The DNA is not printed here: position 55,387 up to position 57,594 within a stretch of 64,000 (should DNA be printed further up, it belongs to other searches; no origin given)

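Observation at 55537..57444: Amino-acid permease fused to a cytoplasmic SAM-dependent methyltransferase domain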

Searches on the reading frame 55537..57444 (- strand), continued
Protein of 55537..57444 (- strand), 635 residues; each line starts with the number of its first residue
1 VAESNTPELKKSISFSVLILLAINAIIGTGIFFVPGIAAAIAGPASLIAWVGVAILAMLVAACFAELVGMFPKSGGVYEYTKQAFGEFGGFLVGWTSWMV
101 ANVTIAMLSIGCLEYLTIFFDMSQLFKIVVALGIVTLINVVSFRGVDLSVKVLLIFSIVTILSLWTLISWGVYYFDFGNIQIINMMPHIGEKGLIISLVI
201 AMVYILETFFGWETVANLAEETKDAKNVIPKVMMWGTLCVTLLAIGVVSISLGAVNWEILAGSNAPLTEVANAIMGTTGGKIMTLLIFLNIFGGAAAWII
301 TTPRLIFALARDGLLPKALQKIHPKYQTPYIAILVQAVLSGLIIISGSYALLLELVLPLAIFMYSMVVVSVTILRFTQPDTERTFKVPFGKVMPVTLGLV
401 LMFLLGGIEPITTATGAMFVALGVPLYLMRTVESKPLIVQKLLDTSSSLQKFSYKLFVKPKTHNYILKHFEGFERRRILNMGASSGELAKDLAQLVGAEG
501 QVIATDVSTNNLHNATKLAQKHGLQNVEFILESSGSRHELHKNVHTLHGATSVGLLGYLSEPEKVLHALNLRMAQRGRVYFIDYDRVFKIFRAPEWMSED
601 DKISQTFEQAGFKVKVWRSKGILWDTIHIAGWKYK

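Call 32: find_related_loci(query=A1, collection=genome_contigs, flank=3000)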
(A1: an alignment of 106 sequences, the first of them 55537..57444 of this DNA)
Query A1 (635 aa) in genome_contigs; peptide patterns used: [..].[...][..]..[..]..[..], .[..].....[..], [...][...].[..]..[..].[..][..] (x = any residue, [..] = any of these).
599 stretches matched a pattern (row limit reached: there are more); 552 encode a relative of the query (tblastn E <= 1e-3); the best 80 are kept; 80 distinct loci.
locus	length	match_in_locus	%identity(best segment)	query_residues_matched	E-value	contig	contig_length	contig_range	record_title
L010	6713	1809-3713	93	1-635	0e+0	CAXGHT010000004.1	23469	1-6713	MAG TPA_asm: uncultured archaeon isolate ERR594290_metabat2_61 genome assembly, contig: ERZ5402418.542, whole genome sho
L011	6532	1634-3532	91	3-635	0e+0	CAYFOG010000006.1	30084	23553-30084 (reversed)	MAG TPA_asm: Candidatus Woesearchaeota archaeon isolate ERP019367_co1_78 genome assembly, contig: NODE_1457_length_30084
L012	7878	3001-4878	82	3-635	0e+0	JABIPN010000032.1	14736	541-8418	MAG: Candidatus Woesearchaeota archaeon isolate SI072_bin119 k141_3073266, whole genome shotgun sequence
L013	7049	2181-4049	69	8-635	0e+0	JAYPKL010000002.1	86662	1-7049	MAG: Candidatus Woesearchaeota archaeon isolate 139576_S177_concoct_bins.tsv.011 NODE_138_length_86662_cov_6.523503, who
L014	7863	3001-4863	67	8-635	0e+0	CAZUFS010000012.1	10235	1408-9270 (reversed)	MAG TPA_asm: Candidatus Woesearchaeota archaeon isolate SRP077602_co3_356 genome assembly, contig: NODE_10797_length_102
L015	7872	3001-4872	67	5-635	0e+0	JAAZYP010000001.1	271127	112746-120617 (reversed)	MAG: Nanoarchaeota archaeon isolate bin62s NODE_1_length_271127_cov_16.405325, whole genome shotgun sequence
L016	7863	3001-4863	67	8-635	0e+0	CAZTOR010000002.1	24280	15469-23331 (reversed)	MAG TPA_asm: Candidatus Woesearchaeota archaeon isolate SRP077602_co3_552 genome assembly, contig: NODE_2452_length_2428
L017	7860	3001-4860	67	8-635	0e+0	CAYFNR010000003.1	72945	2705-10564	MAG TPA_asm: Candidatus Woesearchaeota archaeon isolate ERP019367_co1_97 genome assembly, contig: NODE_449_length_72945_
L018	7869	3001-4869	54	8-635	0e+0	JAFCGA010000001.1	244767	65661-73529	Candidatus Pacearchaeota archaeon isolate Meg22_46_Bin_225 Meg22_46_Bin_225_scaffold_11, whole genome shotgun sequence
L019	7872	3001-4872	53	2-633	0e+0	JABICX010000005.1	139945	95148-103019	MAG: Candidatus Woesearchaeota archaeon isolate SI048_bin60 k141_110294, whole genome shotgun sequence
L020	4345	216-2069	53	8-633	0e+0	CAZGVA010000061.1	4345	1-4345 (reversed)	MAG TPA_asm: Candidatus Woesearchaeota archaeon isolate SRP104257_co1_408 genome assembly, contig: NODE_22266_length_434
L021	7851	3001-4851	53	9-633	0e+0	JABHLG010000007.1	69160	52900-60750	MAG: Candidatus Woesearchaeota archaeon isolate SI037S2_bin39 k141_652057, whole genome shotgun sequence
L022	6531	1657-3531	40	9-633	2e-145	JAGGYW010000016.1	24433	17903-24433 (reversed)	MAG: Nanoarchaeota archaeon isolate AUK188 PB_MBMC_142_c_000000000019, whole genome shotgun sequence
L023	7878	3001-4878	39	8-633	4e-144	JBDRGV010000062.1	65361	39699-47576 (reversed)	MAG: archaeon isolate MEGAHIT-group-1.460 k141_10532062, whole genome shotgun sequence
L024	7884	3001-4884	38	8-635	2e-142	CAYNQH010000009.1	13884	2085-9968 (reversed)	MAG TPA_asm: uncultured Methanosarcinales archaeon isolate SRP319275_co4_263 genome assembly, contig: NODE_2575_length_1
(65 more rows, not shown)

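Call 43: search_protein_families(library=pfam, proteins=[P0097], max_evalue=0.01)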
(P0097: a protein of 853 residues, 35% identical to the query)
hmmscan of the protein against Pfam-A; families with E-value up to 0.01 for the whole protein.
P0097 (853 aa): 11 families
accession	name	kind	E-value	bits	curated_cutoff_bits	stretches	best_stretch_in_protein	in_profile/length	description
PF13520.12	AA_permease_2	-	1e-45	156.9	27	1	9-398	2-406/427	Amino acid permease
PF00324.27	AA_permease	-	1.5e-30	106.7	24.6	1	13-422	2-447/470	Amino acid permease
PF08242.18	Methyltransf_12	-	1e-12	49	30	1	473-566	1-92/98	Methyltransferase domain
PF13649.12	Methyltransf_25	-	1.4e-10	42.2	27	1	472-564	1-91/97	Methyltransferase domain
PF13847.12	Methyltransf_31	-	2e-09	37.7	27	1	468-587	3-122/145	Methyltransferase domain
PF13489.12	Methyltransf_23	-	7.7e-09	35.9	27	1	460-601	13-146/164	Methyltransferase domain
PF01209.24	Ubie_methyltran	-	1.4e-08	34.8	20.1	1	457-579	36-156/233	ubiE/COQ5 methyltransferase family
PF11306.15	DUF3108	-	3.5e-07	30.7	26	1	674-787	31-150/209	Protein of unknown function (DUF3108)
PF08241.18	Methyltransf_11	-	4.7e-07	30.8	21.2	1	473-564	1-85/95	Methyltransferase domain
PF01728.25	FtsJ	-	1.2e-05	25.8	24.1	1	466-545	20-97/181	FtsJ-like methyltransferase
PF01269.23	Fibrillarin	-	0.00056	19.6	27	1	428-543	34-145/227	Fibrillarin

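Call 44: search_solved_structures(query=window:55537-57444:-, max_evalue=1e-30, show_alignments=1)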
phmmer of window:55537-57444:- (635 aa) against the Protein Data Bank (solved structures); distinct sequences matched with E-value up to 1e-30: 3.
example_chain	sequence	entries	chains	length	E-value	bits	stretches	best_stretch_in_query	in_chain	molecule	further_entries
9h76_A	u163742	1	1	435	3.7e-36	128.3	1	13-428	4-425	Putative amino acid/polyamine transport protein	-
6f2g_A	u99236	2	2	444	4e-36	128.2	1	13-428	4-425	Putative amino acid/polyamine transport protein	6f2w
7ccs_B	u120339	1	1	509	5.5e-34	121.2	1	8-436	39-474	Consensus mutated Anionic Amino Acid Transporter Light Chain, Xc- System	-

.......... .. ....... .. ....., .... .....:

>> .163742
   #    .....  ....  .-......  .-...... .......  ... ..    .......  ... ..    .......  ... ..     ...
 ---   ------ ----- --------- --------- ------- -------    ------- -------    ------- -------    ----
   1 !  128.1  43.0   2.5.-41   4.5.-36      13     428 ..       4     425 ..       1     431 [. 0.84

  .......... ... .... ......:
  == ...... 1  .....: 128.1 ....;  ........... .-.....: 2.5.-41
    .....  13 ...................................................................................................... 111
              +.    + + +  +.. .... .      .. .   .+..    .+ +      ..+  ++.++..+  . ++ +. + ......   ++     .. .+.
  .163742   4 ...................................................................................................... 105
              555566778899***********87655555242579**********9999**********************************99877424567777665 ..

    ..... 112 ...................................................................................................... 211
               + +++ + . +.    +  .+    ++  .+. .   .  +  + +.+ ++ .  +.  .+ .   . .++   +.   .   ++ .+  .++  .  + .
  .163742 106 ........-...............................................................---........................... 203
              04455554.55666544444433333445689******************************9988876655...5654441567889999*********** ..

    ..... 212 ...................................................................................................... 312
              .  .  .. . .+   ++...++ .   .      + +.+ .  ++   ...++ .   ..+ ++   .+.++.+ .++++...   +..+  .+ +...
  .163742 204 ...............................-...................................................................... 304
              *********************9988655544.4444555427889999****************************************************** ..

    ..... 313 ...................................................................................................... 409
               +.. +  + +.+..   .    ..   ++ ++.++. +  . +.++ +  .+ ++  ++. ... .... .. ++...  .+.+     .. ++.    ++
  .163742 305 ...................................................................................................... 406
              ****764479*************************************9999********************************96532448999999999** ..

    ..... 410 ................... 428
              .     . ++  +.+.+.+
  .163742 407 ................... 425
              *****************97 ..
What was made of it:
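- On APC superfamily amino-acid permease (Pfam AA_permease_2 / AA_permease): The alignment to BasC covers TM1-12 (call 44).
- Checked: The BasC alignment (call 44) covers query 13-428 against BasC 4-425, which is all 12 TMs.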

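Call 56: fold_search(model_id=the predicted structure, library=pdb)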
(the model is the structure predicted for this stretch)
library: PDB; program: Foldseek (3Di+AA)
matches with E <= 10: 1897; with E <= 0.001: 1167
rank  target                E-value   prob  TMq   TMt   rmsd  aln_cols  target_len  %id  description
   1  9h76_A                1.4e-21  1.00  0.59  0.85   3.4       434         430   27  Bacterial LAT transporter BASC in complex with L-Ala and NB53 (released 2025-01-01)
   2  6f34_A                7.8e-20  1.00  0.61  0.83   3.0       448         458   25  Crystal structure of a bacterial cationic amino acid transporter (CAT) homologue bound to Arginine. (released 2018-02-14)
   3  8kdg_B                2.7e-19  1.00  0.61  0.85   7.0       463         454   23  Structure of LAT1-CD98hc-Fab170 in complex with BCH, consensus map (released 2025-02-12)
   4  5oqt_A                3.6e-19  1.00  0.60  0.82   3.0       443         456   25  Crystal structure of a bacterial cationic amino acid transporter (CAT) homologue (released 2018-02-14)
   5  8wnt_B                5.3e-19  1.00  0.63  0.85   6.1       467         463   26  Cryo EM map of SLC7A10 with L-Alanine substrate (released 2024-05-15)
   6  6f2g_A                6.8e-19  1.00  0.59  0.85   3.3       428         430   28  Bacterial asc transporter crystal structure in open to in conformation (released 2019-04-24)
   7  8kdd_B                8.1e-19  1.00  0.59  0.81   7.2       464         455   23  Structure of LAT1-CD98hc-Fab170 in complex with JPH203, consensus map (released 2025-02-12)
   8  8j8m_B                1.0e-18  1.00  0.59  0.79   7.2       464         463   24  Overall structure of the LAT1-4F2hc bound with tryptophan (released 2024-07-10)
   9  6f2w_A                1.4e-18  1.00  0.59  0.85   3.3       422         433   27  Bacterial asc transporter crystal structure in open to in conformation (released 2019-04-24)
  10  7dsk_B                1.4e-18  1.00  0.59  0.79   7.4       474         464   22  Overall structure of the LAT1-4F2hc bound with JX-075 (released 2021-03-10)
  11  8wns_B                1.5e-18  1.00  0.60  0.82   6.3       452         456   25  Cryo EM map of SLC7A10 in the apo state (released 2024-05-15)
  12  8xyj                  1.9e-18  1.00  0.61  0.83   7.3       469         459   23  Structure of y+LAT1 bound with Lys (released 2025-01-22)
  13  9ky5_A                2.7e-18  1.00  0.60  0.81   7.7       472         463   24  Structure of y+LAT2 bound with Arg (released 2025-04-23)
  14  8xxi                  1.9e-17  1.00  0.60  0.81   4.6       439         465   23  Structure of y+LAT1 bound with Leu (released 2025-01-22)
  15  8ylp_B                1.9e-17  1.00  0.62  0.83   6.7       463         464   23  Overall structure of the y+LAT1-4F2hc bound with Arg (released 2025-03-12)
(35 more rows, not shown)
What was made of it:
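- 56140..57444 (-): Residues 1-435: 12-TM APC/LAT-type amino-acid permease (LeuT fold). Foldseek TM-score 0.85 normalised to BasC (call 56).
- On APC superfamily amino-acid permease (Pfam AA_permease_2 / AA_permease): Foldseek TM-score is 0.85 normalised to BasC (call 56).
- Closest known: Transporters with C-terminal cytoplasmic regulatory domains. Same: SLC12 structures appear as weaker full-length Foldseek hits (call 56).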

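Call 57: list_cluster_members(proteins=[window:55537-57444:-, P0001, P0051])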
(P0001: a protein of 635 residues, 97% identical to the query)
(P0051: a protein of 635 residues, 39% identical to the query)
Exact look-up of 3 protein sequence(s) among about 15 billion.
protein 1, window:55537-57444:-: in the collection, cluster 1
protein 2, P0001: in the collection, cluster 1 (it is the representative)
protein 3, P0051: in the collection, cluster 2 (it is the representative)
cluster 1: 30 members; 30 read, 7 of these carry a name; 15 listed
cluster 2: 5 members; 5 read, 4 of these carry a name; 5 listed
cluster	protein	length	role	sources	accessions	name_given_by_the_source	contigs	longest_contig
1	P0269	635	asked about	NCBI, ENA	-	-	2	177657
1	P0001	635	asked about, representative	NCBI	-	-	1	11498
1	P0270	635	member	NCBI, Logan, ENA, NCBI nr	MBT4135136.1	amino acid permease [Candidatus Woesearchaeota archaeon]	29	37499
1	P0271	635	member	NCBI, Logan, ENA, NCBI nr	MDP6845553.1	MAG: amino acid permease [Candidatus Nanoarchaeia archaeon] | amino acid permease [Candidatus Nanoarchaeia archaeon]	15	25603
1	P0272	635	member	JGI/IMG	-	basic amino acid/polyamine antiporter, APA family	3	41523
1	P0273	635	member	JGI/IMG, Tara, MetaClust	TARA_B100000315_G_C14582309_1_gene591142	amino acid transporter | strand:+ start:4484 stop:6391 length:1908 start_codon:yes stop_codon:yes ... | TARA_039_MES_0.1-0.22_C6900619_1_gene416458 COG0531 ""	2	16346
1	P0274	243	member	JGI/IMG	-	SAM-dependent methyltransferase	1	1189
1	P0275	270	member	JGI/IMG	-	SAM-dependent methyltransferase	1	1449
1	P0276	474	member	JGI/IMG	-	amino acid transporter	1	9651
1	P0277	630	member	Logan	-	-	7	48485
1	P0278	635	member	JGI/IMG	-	-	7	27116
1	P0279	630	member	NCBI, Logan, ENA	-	-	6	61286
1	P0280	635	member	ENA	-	-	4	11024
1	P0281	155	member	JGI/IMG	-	-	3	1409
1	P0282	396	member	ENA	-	-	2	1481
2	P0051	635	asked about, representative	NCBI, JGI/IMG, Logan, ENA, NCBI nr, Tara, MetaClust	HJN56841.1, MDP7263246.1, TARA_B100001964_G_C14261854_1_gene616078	MAG TPA: amino acid permease [Candidatus Woesearchaeota archaeon] | amino acid transporter/precorrin-6B methylase 2 | amino acid permease [Candidatus Woesearchaeota archaeon]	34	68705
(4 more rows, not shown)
